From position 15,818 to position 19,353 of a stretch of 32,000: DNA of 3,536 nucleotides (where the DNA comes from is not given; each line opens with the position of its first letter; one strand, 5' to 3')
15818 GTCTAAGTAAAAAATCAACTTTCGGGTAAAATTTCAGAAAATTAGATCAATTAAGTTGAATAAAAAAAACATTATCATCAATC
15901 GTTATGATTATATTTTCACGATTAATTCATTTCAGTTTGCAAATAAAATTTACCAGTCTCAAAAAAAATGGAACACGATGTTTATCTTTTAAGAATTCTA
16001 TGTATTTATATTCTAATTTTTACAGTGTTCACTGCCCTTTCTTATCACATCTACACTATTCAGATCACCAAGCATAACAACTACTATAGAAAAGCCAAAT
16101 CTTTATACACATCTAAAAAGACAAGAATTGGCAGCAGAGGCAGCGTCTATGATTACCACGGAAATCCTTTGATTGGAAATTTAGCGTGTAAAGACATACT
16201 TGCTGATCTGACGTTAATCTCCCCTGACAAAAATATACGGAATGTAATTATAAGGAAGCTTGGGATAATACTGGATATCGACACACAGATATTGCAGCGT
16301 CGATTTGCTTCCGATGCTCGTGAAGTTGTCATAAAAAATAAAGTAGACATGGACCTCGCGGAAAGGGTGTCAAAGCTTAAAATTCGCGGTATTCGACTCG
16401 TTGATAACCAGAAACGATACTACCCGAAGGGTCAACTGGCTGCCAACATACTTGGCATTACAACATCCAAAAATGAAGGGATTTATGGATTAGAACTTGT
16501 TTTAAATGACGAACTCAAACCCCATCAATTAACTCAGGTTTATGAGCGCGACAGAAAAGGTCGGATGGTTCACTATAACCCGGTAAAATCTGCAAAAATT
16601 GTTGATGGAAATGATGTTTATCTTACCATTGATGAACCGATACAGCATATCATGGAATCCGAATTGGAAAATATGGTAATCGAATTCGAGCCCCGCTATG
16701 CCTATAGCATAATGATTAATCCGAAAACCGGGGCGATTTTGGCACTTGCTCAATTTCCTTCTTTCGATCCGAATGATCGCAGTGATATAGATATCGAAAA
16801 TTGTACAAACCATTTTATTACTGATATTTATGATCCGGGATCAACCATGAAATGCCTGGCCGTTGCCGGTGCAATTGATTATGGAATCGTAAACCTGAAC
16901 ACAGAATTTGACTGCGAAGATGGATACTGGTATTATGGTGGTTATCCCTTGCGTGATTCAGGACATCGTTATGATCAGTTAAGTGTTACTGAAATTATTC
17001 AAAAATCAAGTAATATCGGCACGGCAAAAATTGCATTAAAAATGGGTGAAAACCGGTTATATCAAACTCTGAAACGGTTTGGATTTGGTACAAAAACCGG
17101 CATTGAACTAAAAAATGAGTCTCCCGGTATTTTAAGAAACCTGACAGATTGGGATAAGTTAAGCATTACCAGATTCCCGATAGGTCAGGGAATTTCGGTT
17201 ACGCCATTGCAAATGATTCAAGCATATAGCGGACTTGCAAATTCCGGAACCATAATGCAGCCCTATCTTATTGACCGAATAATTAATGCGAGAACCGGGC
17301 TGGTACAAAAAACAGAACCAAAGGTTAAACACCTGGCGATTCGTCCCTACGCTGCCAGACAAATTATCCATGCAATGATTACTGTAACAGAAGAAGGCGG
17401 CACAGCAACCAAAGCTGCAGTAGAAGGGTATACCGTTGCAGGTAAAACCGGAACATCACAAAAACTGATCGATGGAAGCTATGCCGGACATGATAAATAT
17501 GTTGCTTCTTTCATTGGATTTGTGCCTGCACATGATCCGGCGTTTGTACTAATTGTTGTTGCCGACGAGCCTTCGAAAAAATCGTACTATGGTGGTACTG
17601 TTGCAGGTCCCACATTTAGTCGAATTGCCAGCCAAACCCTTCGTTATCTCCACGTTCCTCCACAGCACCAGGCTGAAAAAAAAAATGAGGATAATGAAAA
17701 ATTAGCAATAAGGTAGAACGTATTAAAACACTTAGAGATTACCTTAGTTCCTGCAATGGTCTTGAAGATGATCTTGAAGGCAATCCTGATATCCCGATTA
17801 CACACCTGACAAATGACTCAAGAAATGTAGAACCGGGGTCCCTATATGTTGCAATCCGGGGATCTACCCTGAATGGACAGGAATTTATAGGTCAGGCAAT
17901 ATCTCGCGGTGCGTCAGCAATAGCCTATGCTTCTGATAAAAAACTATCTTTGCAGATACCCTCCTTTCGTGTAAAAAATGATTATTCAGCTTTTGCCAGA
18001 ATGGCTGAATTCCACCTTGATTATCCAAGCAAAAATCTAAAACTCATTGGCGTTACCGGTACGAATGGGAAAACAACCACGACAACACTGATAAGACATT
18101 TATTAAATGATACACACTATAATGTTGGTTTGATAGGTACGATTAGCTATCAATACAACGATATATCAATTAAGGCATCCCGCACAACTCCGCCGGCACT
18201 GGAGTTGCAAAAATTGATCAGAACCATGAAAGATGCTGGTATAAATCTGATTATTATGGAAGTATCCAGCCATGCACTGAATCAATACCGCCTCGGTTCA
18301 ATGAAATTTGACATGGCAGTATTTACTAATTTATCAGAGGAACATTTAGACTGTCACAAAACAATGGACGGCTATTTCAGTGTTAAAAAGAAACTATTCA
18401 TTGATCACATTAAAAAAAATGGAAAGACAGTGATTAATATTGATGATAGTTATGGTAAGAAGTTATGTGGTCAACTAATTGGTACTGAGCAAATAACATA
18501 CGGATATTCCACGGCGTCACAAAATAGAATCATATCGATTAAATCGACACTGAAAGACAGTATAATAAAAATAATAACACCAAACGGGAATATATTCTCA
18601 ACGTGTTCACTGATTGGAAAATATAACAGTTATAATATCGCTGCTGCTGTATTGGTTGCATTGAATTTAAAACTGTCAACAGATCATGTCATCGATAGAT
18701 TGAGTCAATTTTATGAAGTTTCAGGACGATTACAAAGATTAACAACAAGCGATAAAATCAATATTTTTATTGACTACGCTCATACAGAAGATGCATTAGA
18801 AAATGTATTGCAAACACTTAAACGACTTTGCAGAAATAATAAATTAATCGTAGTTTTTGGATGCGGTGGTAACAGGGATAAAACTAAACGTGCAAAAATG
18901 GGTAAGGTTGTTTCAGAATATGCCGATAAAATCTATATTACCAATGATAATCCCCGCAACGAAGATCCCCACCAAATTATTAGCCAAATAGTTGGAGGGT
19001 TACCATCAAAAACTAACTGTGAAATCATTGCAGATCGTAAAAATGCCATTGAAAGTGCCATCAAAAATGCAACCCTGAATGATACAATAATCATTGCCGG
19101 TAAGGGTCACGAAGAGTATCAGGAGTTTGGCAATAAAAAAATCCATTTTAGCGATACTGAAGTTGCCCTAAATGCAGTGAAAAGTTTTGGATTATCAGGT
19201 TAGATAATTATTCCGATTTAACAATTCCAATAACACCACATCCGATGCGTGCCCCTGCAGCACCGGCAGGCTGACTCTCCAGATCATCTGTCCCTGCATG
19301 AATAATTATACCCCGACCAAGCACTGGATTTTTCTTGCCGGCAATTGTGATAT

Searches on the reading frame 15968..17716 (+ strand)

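Call 9: search_protein_families(library=pfam, proteins=[window:15968-17716:+])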
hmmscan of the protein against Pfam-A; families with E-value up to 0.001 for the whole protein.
window:15968-17716:+ (582 aa): 2 families
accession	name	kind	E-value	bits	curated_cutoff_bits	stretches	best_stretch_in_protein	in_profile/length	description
PF00905.27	Transpeptidase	-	9.1e-79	265.2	22.1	1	248-553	4-297/299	Penicillin binding protein transpeptidase domain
PF03717.20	PBP_dimer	-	1.4e-15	58.6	24.4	1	55-201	4-176/180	Penicillin-binding Protein dimerisation domain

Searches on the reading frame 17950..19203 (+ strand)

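Call 43: search_protein_families(library=pfam, proteins=[window:17950-19203:+])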
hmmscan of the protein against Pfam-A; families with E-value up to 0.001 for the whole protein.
window:17950-19203:+ (417 aa): 2 families
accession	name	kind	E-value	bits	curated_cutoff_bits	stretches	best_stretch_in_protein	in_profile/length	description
PF08245.18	Mur_ligase_M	-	1.2e-50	172.7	24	1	35-237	1-200/200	Mur ligase middle domain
PF02875.26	Mur_ligase_C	-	6.2e-33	114.8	28.4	1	259-386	1-127/127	Mur ligase, glutamate ligase domain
